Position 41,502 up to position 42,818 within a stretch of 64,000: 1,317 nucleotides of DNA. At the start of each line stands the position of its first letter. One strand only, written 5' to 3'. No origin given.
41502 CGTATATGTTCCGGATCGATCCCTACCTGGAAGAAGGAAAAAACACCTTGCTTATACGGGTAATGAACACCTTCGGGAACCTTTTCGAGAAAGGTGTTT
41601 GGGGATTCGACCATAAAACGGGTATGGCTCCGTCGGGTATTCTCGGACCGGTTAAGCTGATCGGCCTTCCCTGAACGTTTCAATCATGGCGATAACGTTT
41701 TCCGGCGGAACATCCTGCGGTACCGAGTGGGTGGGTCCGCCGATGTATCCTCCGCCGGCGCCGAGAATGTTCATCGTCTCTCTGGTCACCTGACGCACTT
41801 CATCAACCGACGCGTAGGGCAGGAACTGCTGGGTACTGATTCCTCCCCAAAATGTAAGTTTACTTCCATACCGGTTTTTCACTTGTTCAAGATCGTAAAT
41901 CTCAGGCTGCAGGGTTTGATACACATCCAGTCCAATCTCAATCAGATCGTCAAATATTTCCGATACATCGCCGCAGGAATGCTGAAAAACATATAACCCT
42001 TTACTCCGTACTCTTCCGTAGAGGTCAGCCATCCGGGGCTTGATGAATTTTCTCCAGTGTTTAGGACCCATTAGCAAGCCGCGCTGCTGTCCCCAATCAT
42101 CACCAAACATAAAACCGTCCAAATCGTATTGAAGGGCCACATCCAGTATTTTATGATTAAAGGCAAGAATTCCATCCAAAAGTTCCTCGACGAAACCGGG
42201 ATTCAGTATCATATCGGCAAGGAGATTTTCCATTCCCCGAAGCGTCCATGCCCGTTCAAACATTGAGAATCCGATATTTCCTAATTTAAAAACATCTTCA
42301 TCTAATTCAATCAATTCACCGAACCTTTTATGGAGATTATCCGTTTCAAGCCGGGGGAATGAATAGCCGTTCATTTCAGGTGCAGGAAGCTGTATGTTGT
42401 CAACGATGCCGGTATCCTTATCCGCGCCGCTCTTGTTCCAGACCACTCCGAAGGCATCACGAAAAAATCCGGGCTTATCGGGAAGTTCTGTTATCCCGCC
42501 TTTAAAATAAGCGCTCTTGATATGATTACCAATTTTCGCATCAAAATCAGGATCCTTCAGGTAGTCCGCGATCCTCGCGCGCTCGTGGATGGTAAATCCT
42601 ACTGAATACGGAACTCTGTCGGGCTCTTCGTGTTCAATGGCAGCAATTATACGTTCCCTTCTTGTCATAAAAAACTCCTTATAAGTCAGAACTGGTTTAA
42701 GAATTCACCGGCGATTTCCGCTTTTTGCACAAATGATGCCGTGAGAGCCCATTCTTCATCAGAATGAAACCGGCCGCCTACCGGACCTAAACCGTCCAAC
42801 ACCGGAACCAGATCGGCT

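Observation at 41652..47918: Cryptic six-gene catabolic operon: TIM-barrel isomerase, SDR, Gfo/Idh/MocA, class-III aminotransferase, M20 deacylase and a URO-D-family protein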

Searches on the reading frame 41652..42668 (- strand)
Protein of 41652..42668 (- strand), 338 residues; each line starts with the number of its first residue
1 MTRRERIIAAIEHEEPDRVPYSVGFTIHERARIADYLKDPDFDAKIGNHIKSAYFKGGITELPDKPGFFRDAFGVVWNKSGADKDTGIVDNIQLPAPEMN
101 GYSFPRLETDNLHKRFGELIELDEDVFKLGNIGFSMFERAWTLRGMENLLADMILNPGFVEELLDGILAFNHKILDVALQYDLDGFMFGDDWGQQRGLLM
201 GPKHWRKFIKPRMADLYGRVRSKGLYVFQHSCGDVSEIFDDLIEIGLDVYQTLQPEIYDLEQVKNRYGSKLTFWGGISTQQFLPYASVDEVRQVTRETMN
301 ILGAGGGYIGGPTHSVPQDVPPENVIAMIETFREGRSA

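Call 4: search_protein_families(library=pfam, proteins=[window:41652-42668:-], max_evalue=0.001)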
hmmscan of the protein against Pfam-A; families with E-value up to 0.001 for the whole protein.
window:41652-42668:- (338 aa): 1 family
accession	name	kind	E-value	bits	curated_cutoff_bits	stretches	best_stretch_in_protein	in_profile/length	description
PF01208.23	URO-D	-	8.2e-24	84.7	23.9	1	144-334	160-345/346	Uroporphyrinogen decarboxylase (URO-D)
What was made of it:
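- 41652..42668 (-): URO-D-superfamily protein, MtaA-like, with a putative His-Cys-His metal site. URO-D 8.2e-24 (call 4).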

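Call 5: search_protein_families(library=ncbifam, proteins=[window:41652-42668:-], max_evalue=0.001)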
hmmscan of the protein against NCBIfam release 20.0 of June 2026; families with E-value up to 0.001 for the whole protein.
window:41652-42668:- (338 aa): 4 families
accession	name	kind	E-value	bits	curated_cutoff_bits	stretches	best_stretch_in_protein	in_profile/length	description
NF004889.0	PRK06252.1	subfamily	2.1e-13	50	244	1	140-334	152-335/340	methylcobalamin:coenzyme M methyltransferase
TIGR01463.1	mtaA_cmuA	subfamily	2e-12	47.1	235.4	1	137-334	148-337/340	MtaA/CmuA family methyltransferase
NF040654.1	MtaA_Meth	equivalog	4.5e-12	45.6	400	1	140-330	150-330/337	methylcobamide:CoM methyltransferase MtaA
NF002119.0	PRK00957.1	equivalog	0.00032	19.9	258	0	228-304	194-271/306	methionine synthase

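Call 13: search_solved_structures(query=window:41652-42668:-, max_evalue=0.001)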
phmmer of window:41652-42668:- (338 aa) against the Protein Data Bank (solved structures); distinct sequences matched with E-value up to 0.001: 1.
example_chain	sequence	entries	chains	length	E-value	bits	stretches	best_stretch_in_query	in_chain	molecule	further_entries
4ay7_A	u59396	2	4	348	0.00021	23.8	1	199-330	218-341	METHYLCOBALAMIN: COENZYME M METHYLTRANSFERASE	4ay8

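Call 45: find_homologous_proteins(query=window:41652-42668:-, max_evalue=1e-15)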
Query window:41652-42668:- (338 aa): 7154 proteins with E <= 1e-15 among 8000 candidates; the best 120 are listed.
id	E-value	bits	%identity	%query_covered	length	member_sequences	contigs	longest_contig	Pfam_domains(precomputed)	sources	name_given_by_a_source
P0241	3.8e-199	679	84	100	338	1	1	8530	PF01208.24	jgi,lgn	jgi:uroporphyrinogen decarboxylase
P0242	6.9e-145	501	62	98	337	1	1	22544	PF01208.24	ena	-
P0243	1.4e-143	496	60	98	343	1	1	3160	PF01208.24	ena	-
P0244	1.4e-142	493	61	98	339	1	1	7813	PF01208.24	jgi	-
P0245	6.2e-142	491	61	99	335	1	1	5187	PF01208.24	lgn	-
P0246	1.6e-141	490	60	99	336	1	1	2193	PF01208.24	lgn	-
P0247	2.9e-141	489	59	99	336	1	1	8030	PF01208.24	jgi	jgi:uroporphyrinogen decarboxylase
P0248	6.9e-141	488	61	98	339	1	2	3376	PF01208.24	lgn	-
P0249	1.6e-140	486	61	98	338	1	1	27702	PF01208.24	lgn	-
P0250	1.7e-140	486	61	98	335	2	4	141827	PF01208.24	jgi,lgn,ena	-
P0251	5.6e-140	485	59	99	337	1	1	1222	PF01208.24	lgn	-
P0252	1.6e-139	483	61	99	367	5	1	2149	PF01208.24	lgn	-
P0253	7.5e-139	481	58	100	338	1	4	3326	PF01208.24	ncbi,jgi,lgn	jgi:uroporphyrinogen decarboxylase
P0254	8.2e-139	481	61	98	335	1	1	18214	PF01208.24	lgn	-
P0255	1.1e-138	480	60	99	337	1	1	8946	PF01208.24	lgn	-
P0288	6.9e-135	468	59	99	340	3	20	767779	PF01208.24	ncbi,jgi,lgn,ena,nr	ncbi:MAG: uroporphyrinogen decarboxylase [Clostridiales bacterium]|jgi:uroporphyrinogen decarboxylas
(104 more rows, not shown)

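Call 46: find_encoding_contigs(protein=P0288, flank=8000, max_places=3)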
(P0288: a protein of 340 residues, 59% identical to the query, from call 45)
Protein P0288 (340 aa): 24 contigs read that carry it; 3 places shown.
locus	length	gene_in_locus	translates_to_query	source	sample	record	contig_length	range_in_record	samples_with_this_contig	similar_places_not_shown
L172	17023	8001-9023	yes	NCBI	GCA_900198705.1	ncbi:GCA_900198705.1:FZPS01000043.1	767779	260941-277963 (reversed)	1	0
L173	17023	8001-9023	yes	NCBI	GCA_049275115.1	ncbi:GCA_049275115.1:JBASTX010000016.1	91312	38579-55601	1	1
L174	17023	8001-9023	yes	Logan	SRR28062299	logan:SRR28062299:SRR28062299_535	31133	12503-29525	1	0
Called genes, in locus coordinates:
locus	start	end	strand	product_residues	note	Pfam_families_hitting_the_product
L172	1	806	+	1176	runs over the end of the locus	PF01855:POR_N, PF17147:PFOR_II, PF01558:POR, PF10371:EKR, PF12838:Fer4_7, PF13183:Fer4_8, PF22338:Pyruv_OxRed_insertion, PF02775:TPP_enzyme_C, +7 more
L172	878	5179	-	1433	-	PF01869:BcrAD_BadFG, PF09989:DUF2229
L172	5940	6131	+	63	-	-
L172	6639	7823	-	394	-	PF01676:Metalloenzyme, PF10143:PhosphMutase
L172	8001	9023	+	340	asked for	PF01208:URO-D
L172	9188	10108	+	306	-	PF00701:DHDPS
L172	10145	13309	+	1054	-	PF22907:Ams1-like_1st, PF03065:Glyco_hydro_57 (weak), PF01074:Glyco_hydro_38N, PF09261:Alpha-mann_mid, PF07748:Glyco_hydro_38C, PF17677:Glyco_hydro38C2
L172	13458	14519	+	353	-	PF00294:PfkB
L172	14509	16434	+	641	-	PF00702:Hydrolase, PF13419:HAD_2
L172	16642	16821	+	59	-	-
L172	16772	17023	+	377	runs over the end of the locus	PF00528:BPD_transp_1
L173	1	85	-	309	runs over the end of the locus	PF01116:F_bP_aldolase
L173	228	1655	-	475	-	PF01225:Mur_ligase, PF08245:Mur_ligase_M, PF02875:Mur_ligase_C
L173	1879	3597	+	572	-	PF02574:S-methyl_trans, PF00809:Pterin_bind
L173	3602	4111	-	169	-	PF13353:Fer4_12, PF04055:Radical_SAM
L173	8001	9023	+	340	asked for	PF01208:URO-D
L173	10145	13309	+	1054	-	PF22907:Ams1-like_1st, PF03065:Glyco_hydro_57 (weak), PF01074:Glyco_hydro_38N, PF09261:Alpha-mann_mid, PF07748:Glyco_hydro_38C, PF17677:Glyco_hydro38C2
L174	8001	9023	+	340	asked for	PF01208:URO-D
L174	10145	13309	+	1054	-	PF22907:Ams1-like_1st, PF03065:Glyco_hydro_57 (weak), PF01074:Glyco_hydro_38N, PF09261:Alpha-mann_mid, PF07748:Glyco_hydro_38C, PF17677:Glyco_hydro38C2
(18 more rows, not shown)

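Call 47: find_encoding_contigs(protein=P0250, flank=8000, max_places=2)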
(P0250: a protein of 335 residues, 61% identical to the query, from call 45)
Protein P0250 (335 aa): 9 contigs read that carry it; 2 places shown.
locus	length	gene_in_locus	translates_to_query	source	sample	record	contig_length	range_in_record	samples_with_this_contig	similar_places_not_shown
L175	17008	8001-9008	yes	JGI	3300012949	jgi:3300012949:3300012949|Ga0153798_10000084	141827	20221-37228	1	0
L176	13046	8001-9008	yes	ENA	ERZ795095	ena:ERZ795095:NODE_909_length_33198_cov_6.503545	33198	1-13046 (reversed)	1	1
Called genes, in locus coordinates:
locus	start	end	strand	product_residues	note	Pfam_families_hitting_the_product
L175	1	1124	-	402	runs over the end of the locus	PF00389:2-Hacid_dh, PF02826:2-Hacid_dh_C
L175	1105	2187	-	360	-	PF00266:Aminotran_5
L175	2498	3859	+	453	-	PF19815:DUF6298 (weak)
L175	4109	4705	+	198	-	PF00929:RNase_T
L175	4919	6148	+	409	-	PF01547:SBP_bac_1, PF13416:SBP_bac_8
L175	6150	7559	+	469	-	PF13185:GAF_2 (faint), PF00990:GGDEF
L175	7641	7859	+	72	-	-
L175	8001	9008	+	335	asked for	PF01208:URO-D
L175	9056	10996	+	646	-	PF00150:Cellulase, PF00754:F5_F8_type_C, PF22633:F5_F8_type_C_2, PF07738:Sad1_UNC (weak)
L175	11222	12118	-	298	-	-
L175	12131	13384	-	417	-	PF07690:MFS_1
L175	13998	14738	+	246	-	PF00702:Hydrolase, PF13419:HAD_2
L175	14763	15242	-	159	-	-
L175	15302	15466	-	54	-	-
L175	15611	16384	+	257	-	PF10263:SprT-like (weak)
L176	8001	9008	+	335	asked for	PF01208:URO-D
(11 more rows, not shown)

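Call 48: find_encoding_contigs(protein=P0242, flank=8000, max_places=1)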
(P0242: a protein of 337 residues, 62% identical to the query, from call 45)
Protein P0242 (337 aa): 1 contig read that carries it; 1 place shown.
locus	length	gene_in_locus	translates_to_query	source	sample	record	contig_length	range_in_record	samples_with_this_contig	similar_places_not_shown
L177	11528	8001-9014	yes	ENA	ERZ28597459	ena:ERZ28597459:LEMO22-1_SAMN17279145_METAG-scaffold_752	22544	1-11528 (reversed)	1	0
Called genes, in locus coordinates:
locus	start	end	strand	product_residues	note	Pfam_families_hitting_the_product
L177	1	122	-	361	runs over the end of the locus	-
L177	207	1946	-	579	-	PF13320:GH123_cat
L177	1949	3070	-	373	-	PF10509:GalKase_gal_bdg (weak), PF00288:GHMP_kinases_N, PF08544:GHMP_kinases_C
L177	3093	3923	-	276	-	PF20434:BD-FAE, PF07859:Abhydrolase_3, PF00326:Peptidase_S9 (faint)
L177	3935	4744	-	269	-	PF00702:Hydrolase, PF13344:Hydrolase_6, PF13242:Hydrolase_like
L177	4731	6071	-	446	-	PF13685:Fe-ADH_2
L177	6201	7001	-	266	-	-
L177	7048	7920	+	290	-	PF10114:PocR, PF12833:HTH_18, PF00165:HTH_AraC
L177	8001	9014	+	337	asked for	PF01208:URO-D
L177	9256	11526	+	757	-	?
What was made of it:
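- It sits next to GH38, GH5 and GH123 genes in Clostridia (calls 45-48).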

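Call 56: search_solved_structures(query=A3, max_evalue=0.01, show_alignments=2)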
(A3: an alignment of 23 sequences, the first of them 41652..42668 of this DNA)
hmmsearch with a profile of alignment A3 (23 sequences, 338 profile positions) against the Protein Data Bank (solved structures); distinct sequences matched with E-value up to 0.01: 3.
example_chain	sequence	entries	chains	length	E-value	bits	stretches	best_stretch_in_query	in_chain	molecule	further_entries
4ay7_A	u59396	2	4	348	4.3e-11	45.9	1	150-332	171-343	METHYLCOBALAMIN: COENZYME M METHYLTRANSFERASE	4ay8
3cyv_A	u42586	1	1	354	0.00039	23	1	153-334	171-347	Uroporphyrinogen decarboxylase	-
9rui_A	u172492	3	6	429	0.0089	18.5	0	259-335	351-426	CdmB from Acetobacterium malicum subsp. dehalogenans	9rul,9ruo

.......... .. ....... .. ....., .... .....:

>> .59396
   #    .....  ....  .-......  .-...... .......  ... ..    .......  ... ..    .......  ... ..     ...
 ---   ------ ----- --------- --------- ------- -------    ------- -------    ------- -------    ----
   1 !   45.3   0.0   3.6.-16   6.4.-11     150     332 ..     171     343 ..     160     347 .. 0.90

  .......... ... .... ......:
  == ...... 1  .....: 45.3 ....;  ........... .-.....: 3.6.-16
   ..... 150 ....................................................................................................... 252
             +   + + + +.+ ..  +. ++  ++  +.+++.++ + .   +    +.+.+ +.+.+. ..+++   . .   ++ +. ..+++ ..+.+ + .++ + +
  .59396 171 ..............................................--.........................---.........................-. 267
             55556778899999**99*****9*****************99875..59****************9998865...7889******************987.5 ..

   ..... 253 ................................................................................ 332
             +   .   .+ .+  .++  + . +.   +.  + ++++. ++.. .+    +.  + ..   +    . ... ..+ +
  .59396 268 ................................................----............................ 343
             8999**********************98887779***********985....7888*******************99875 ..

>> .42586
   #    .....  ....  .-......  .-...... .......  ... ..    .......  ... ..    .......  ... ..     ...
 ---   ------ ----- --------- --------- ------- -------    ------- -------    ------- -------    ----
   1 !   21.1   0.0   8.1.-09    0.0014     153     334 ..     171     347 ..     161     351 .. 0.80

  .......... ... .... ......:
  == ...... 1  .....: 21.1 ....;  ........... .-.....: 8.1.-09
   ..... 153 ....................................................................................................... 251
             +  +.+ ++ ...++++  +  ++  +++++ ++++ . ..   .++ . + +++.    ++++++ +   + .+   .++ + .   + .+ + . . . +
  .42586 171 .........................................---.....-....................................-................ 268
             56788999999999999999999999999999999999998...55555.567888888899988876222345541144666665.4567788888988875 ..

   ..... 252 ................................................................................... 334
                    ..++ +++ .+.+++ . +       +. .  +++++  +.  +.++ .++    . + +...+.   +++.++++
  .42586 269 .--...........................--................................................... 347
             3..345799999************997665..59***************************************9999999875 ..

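Call 62: find_encoding_contigs(protein=P0241, flank=10000, max_places=2)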
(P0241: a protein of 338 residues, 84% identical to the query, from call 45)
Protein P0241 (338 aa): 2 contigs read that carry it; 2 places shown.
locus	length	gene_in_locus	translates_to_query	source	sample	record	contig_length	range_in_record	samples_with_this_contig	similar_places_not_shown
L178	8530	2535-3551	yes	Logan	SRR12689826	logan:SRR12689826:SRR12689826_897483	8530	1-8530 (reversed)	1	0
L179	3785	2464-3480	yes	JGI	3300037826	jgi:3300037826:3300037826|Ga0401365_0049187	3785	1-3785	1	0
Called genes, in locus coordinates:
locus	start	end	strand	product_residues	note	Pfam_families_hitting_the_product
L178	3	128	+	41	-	?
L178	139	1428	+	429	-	PF00202:Aminotran_3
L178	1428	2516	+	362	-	PF01546:Peptidase_M20, PF07687:M20_dimer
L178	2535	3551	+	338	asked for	PF01208:URO-D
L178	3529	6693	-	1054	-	-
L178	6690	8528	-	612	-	?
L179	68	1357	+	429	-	PF00202:Aminotran_3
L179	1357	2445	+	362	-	PF01546:Peptidase_M20, PF07687:M20_dimer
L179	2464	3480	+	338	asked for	PF01208:URO-D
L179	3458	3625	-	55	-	-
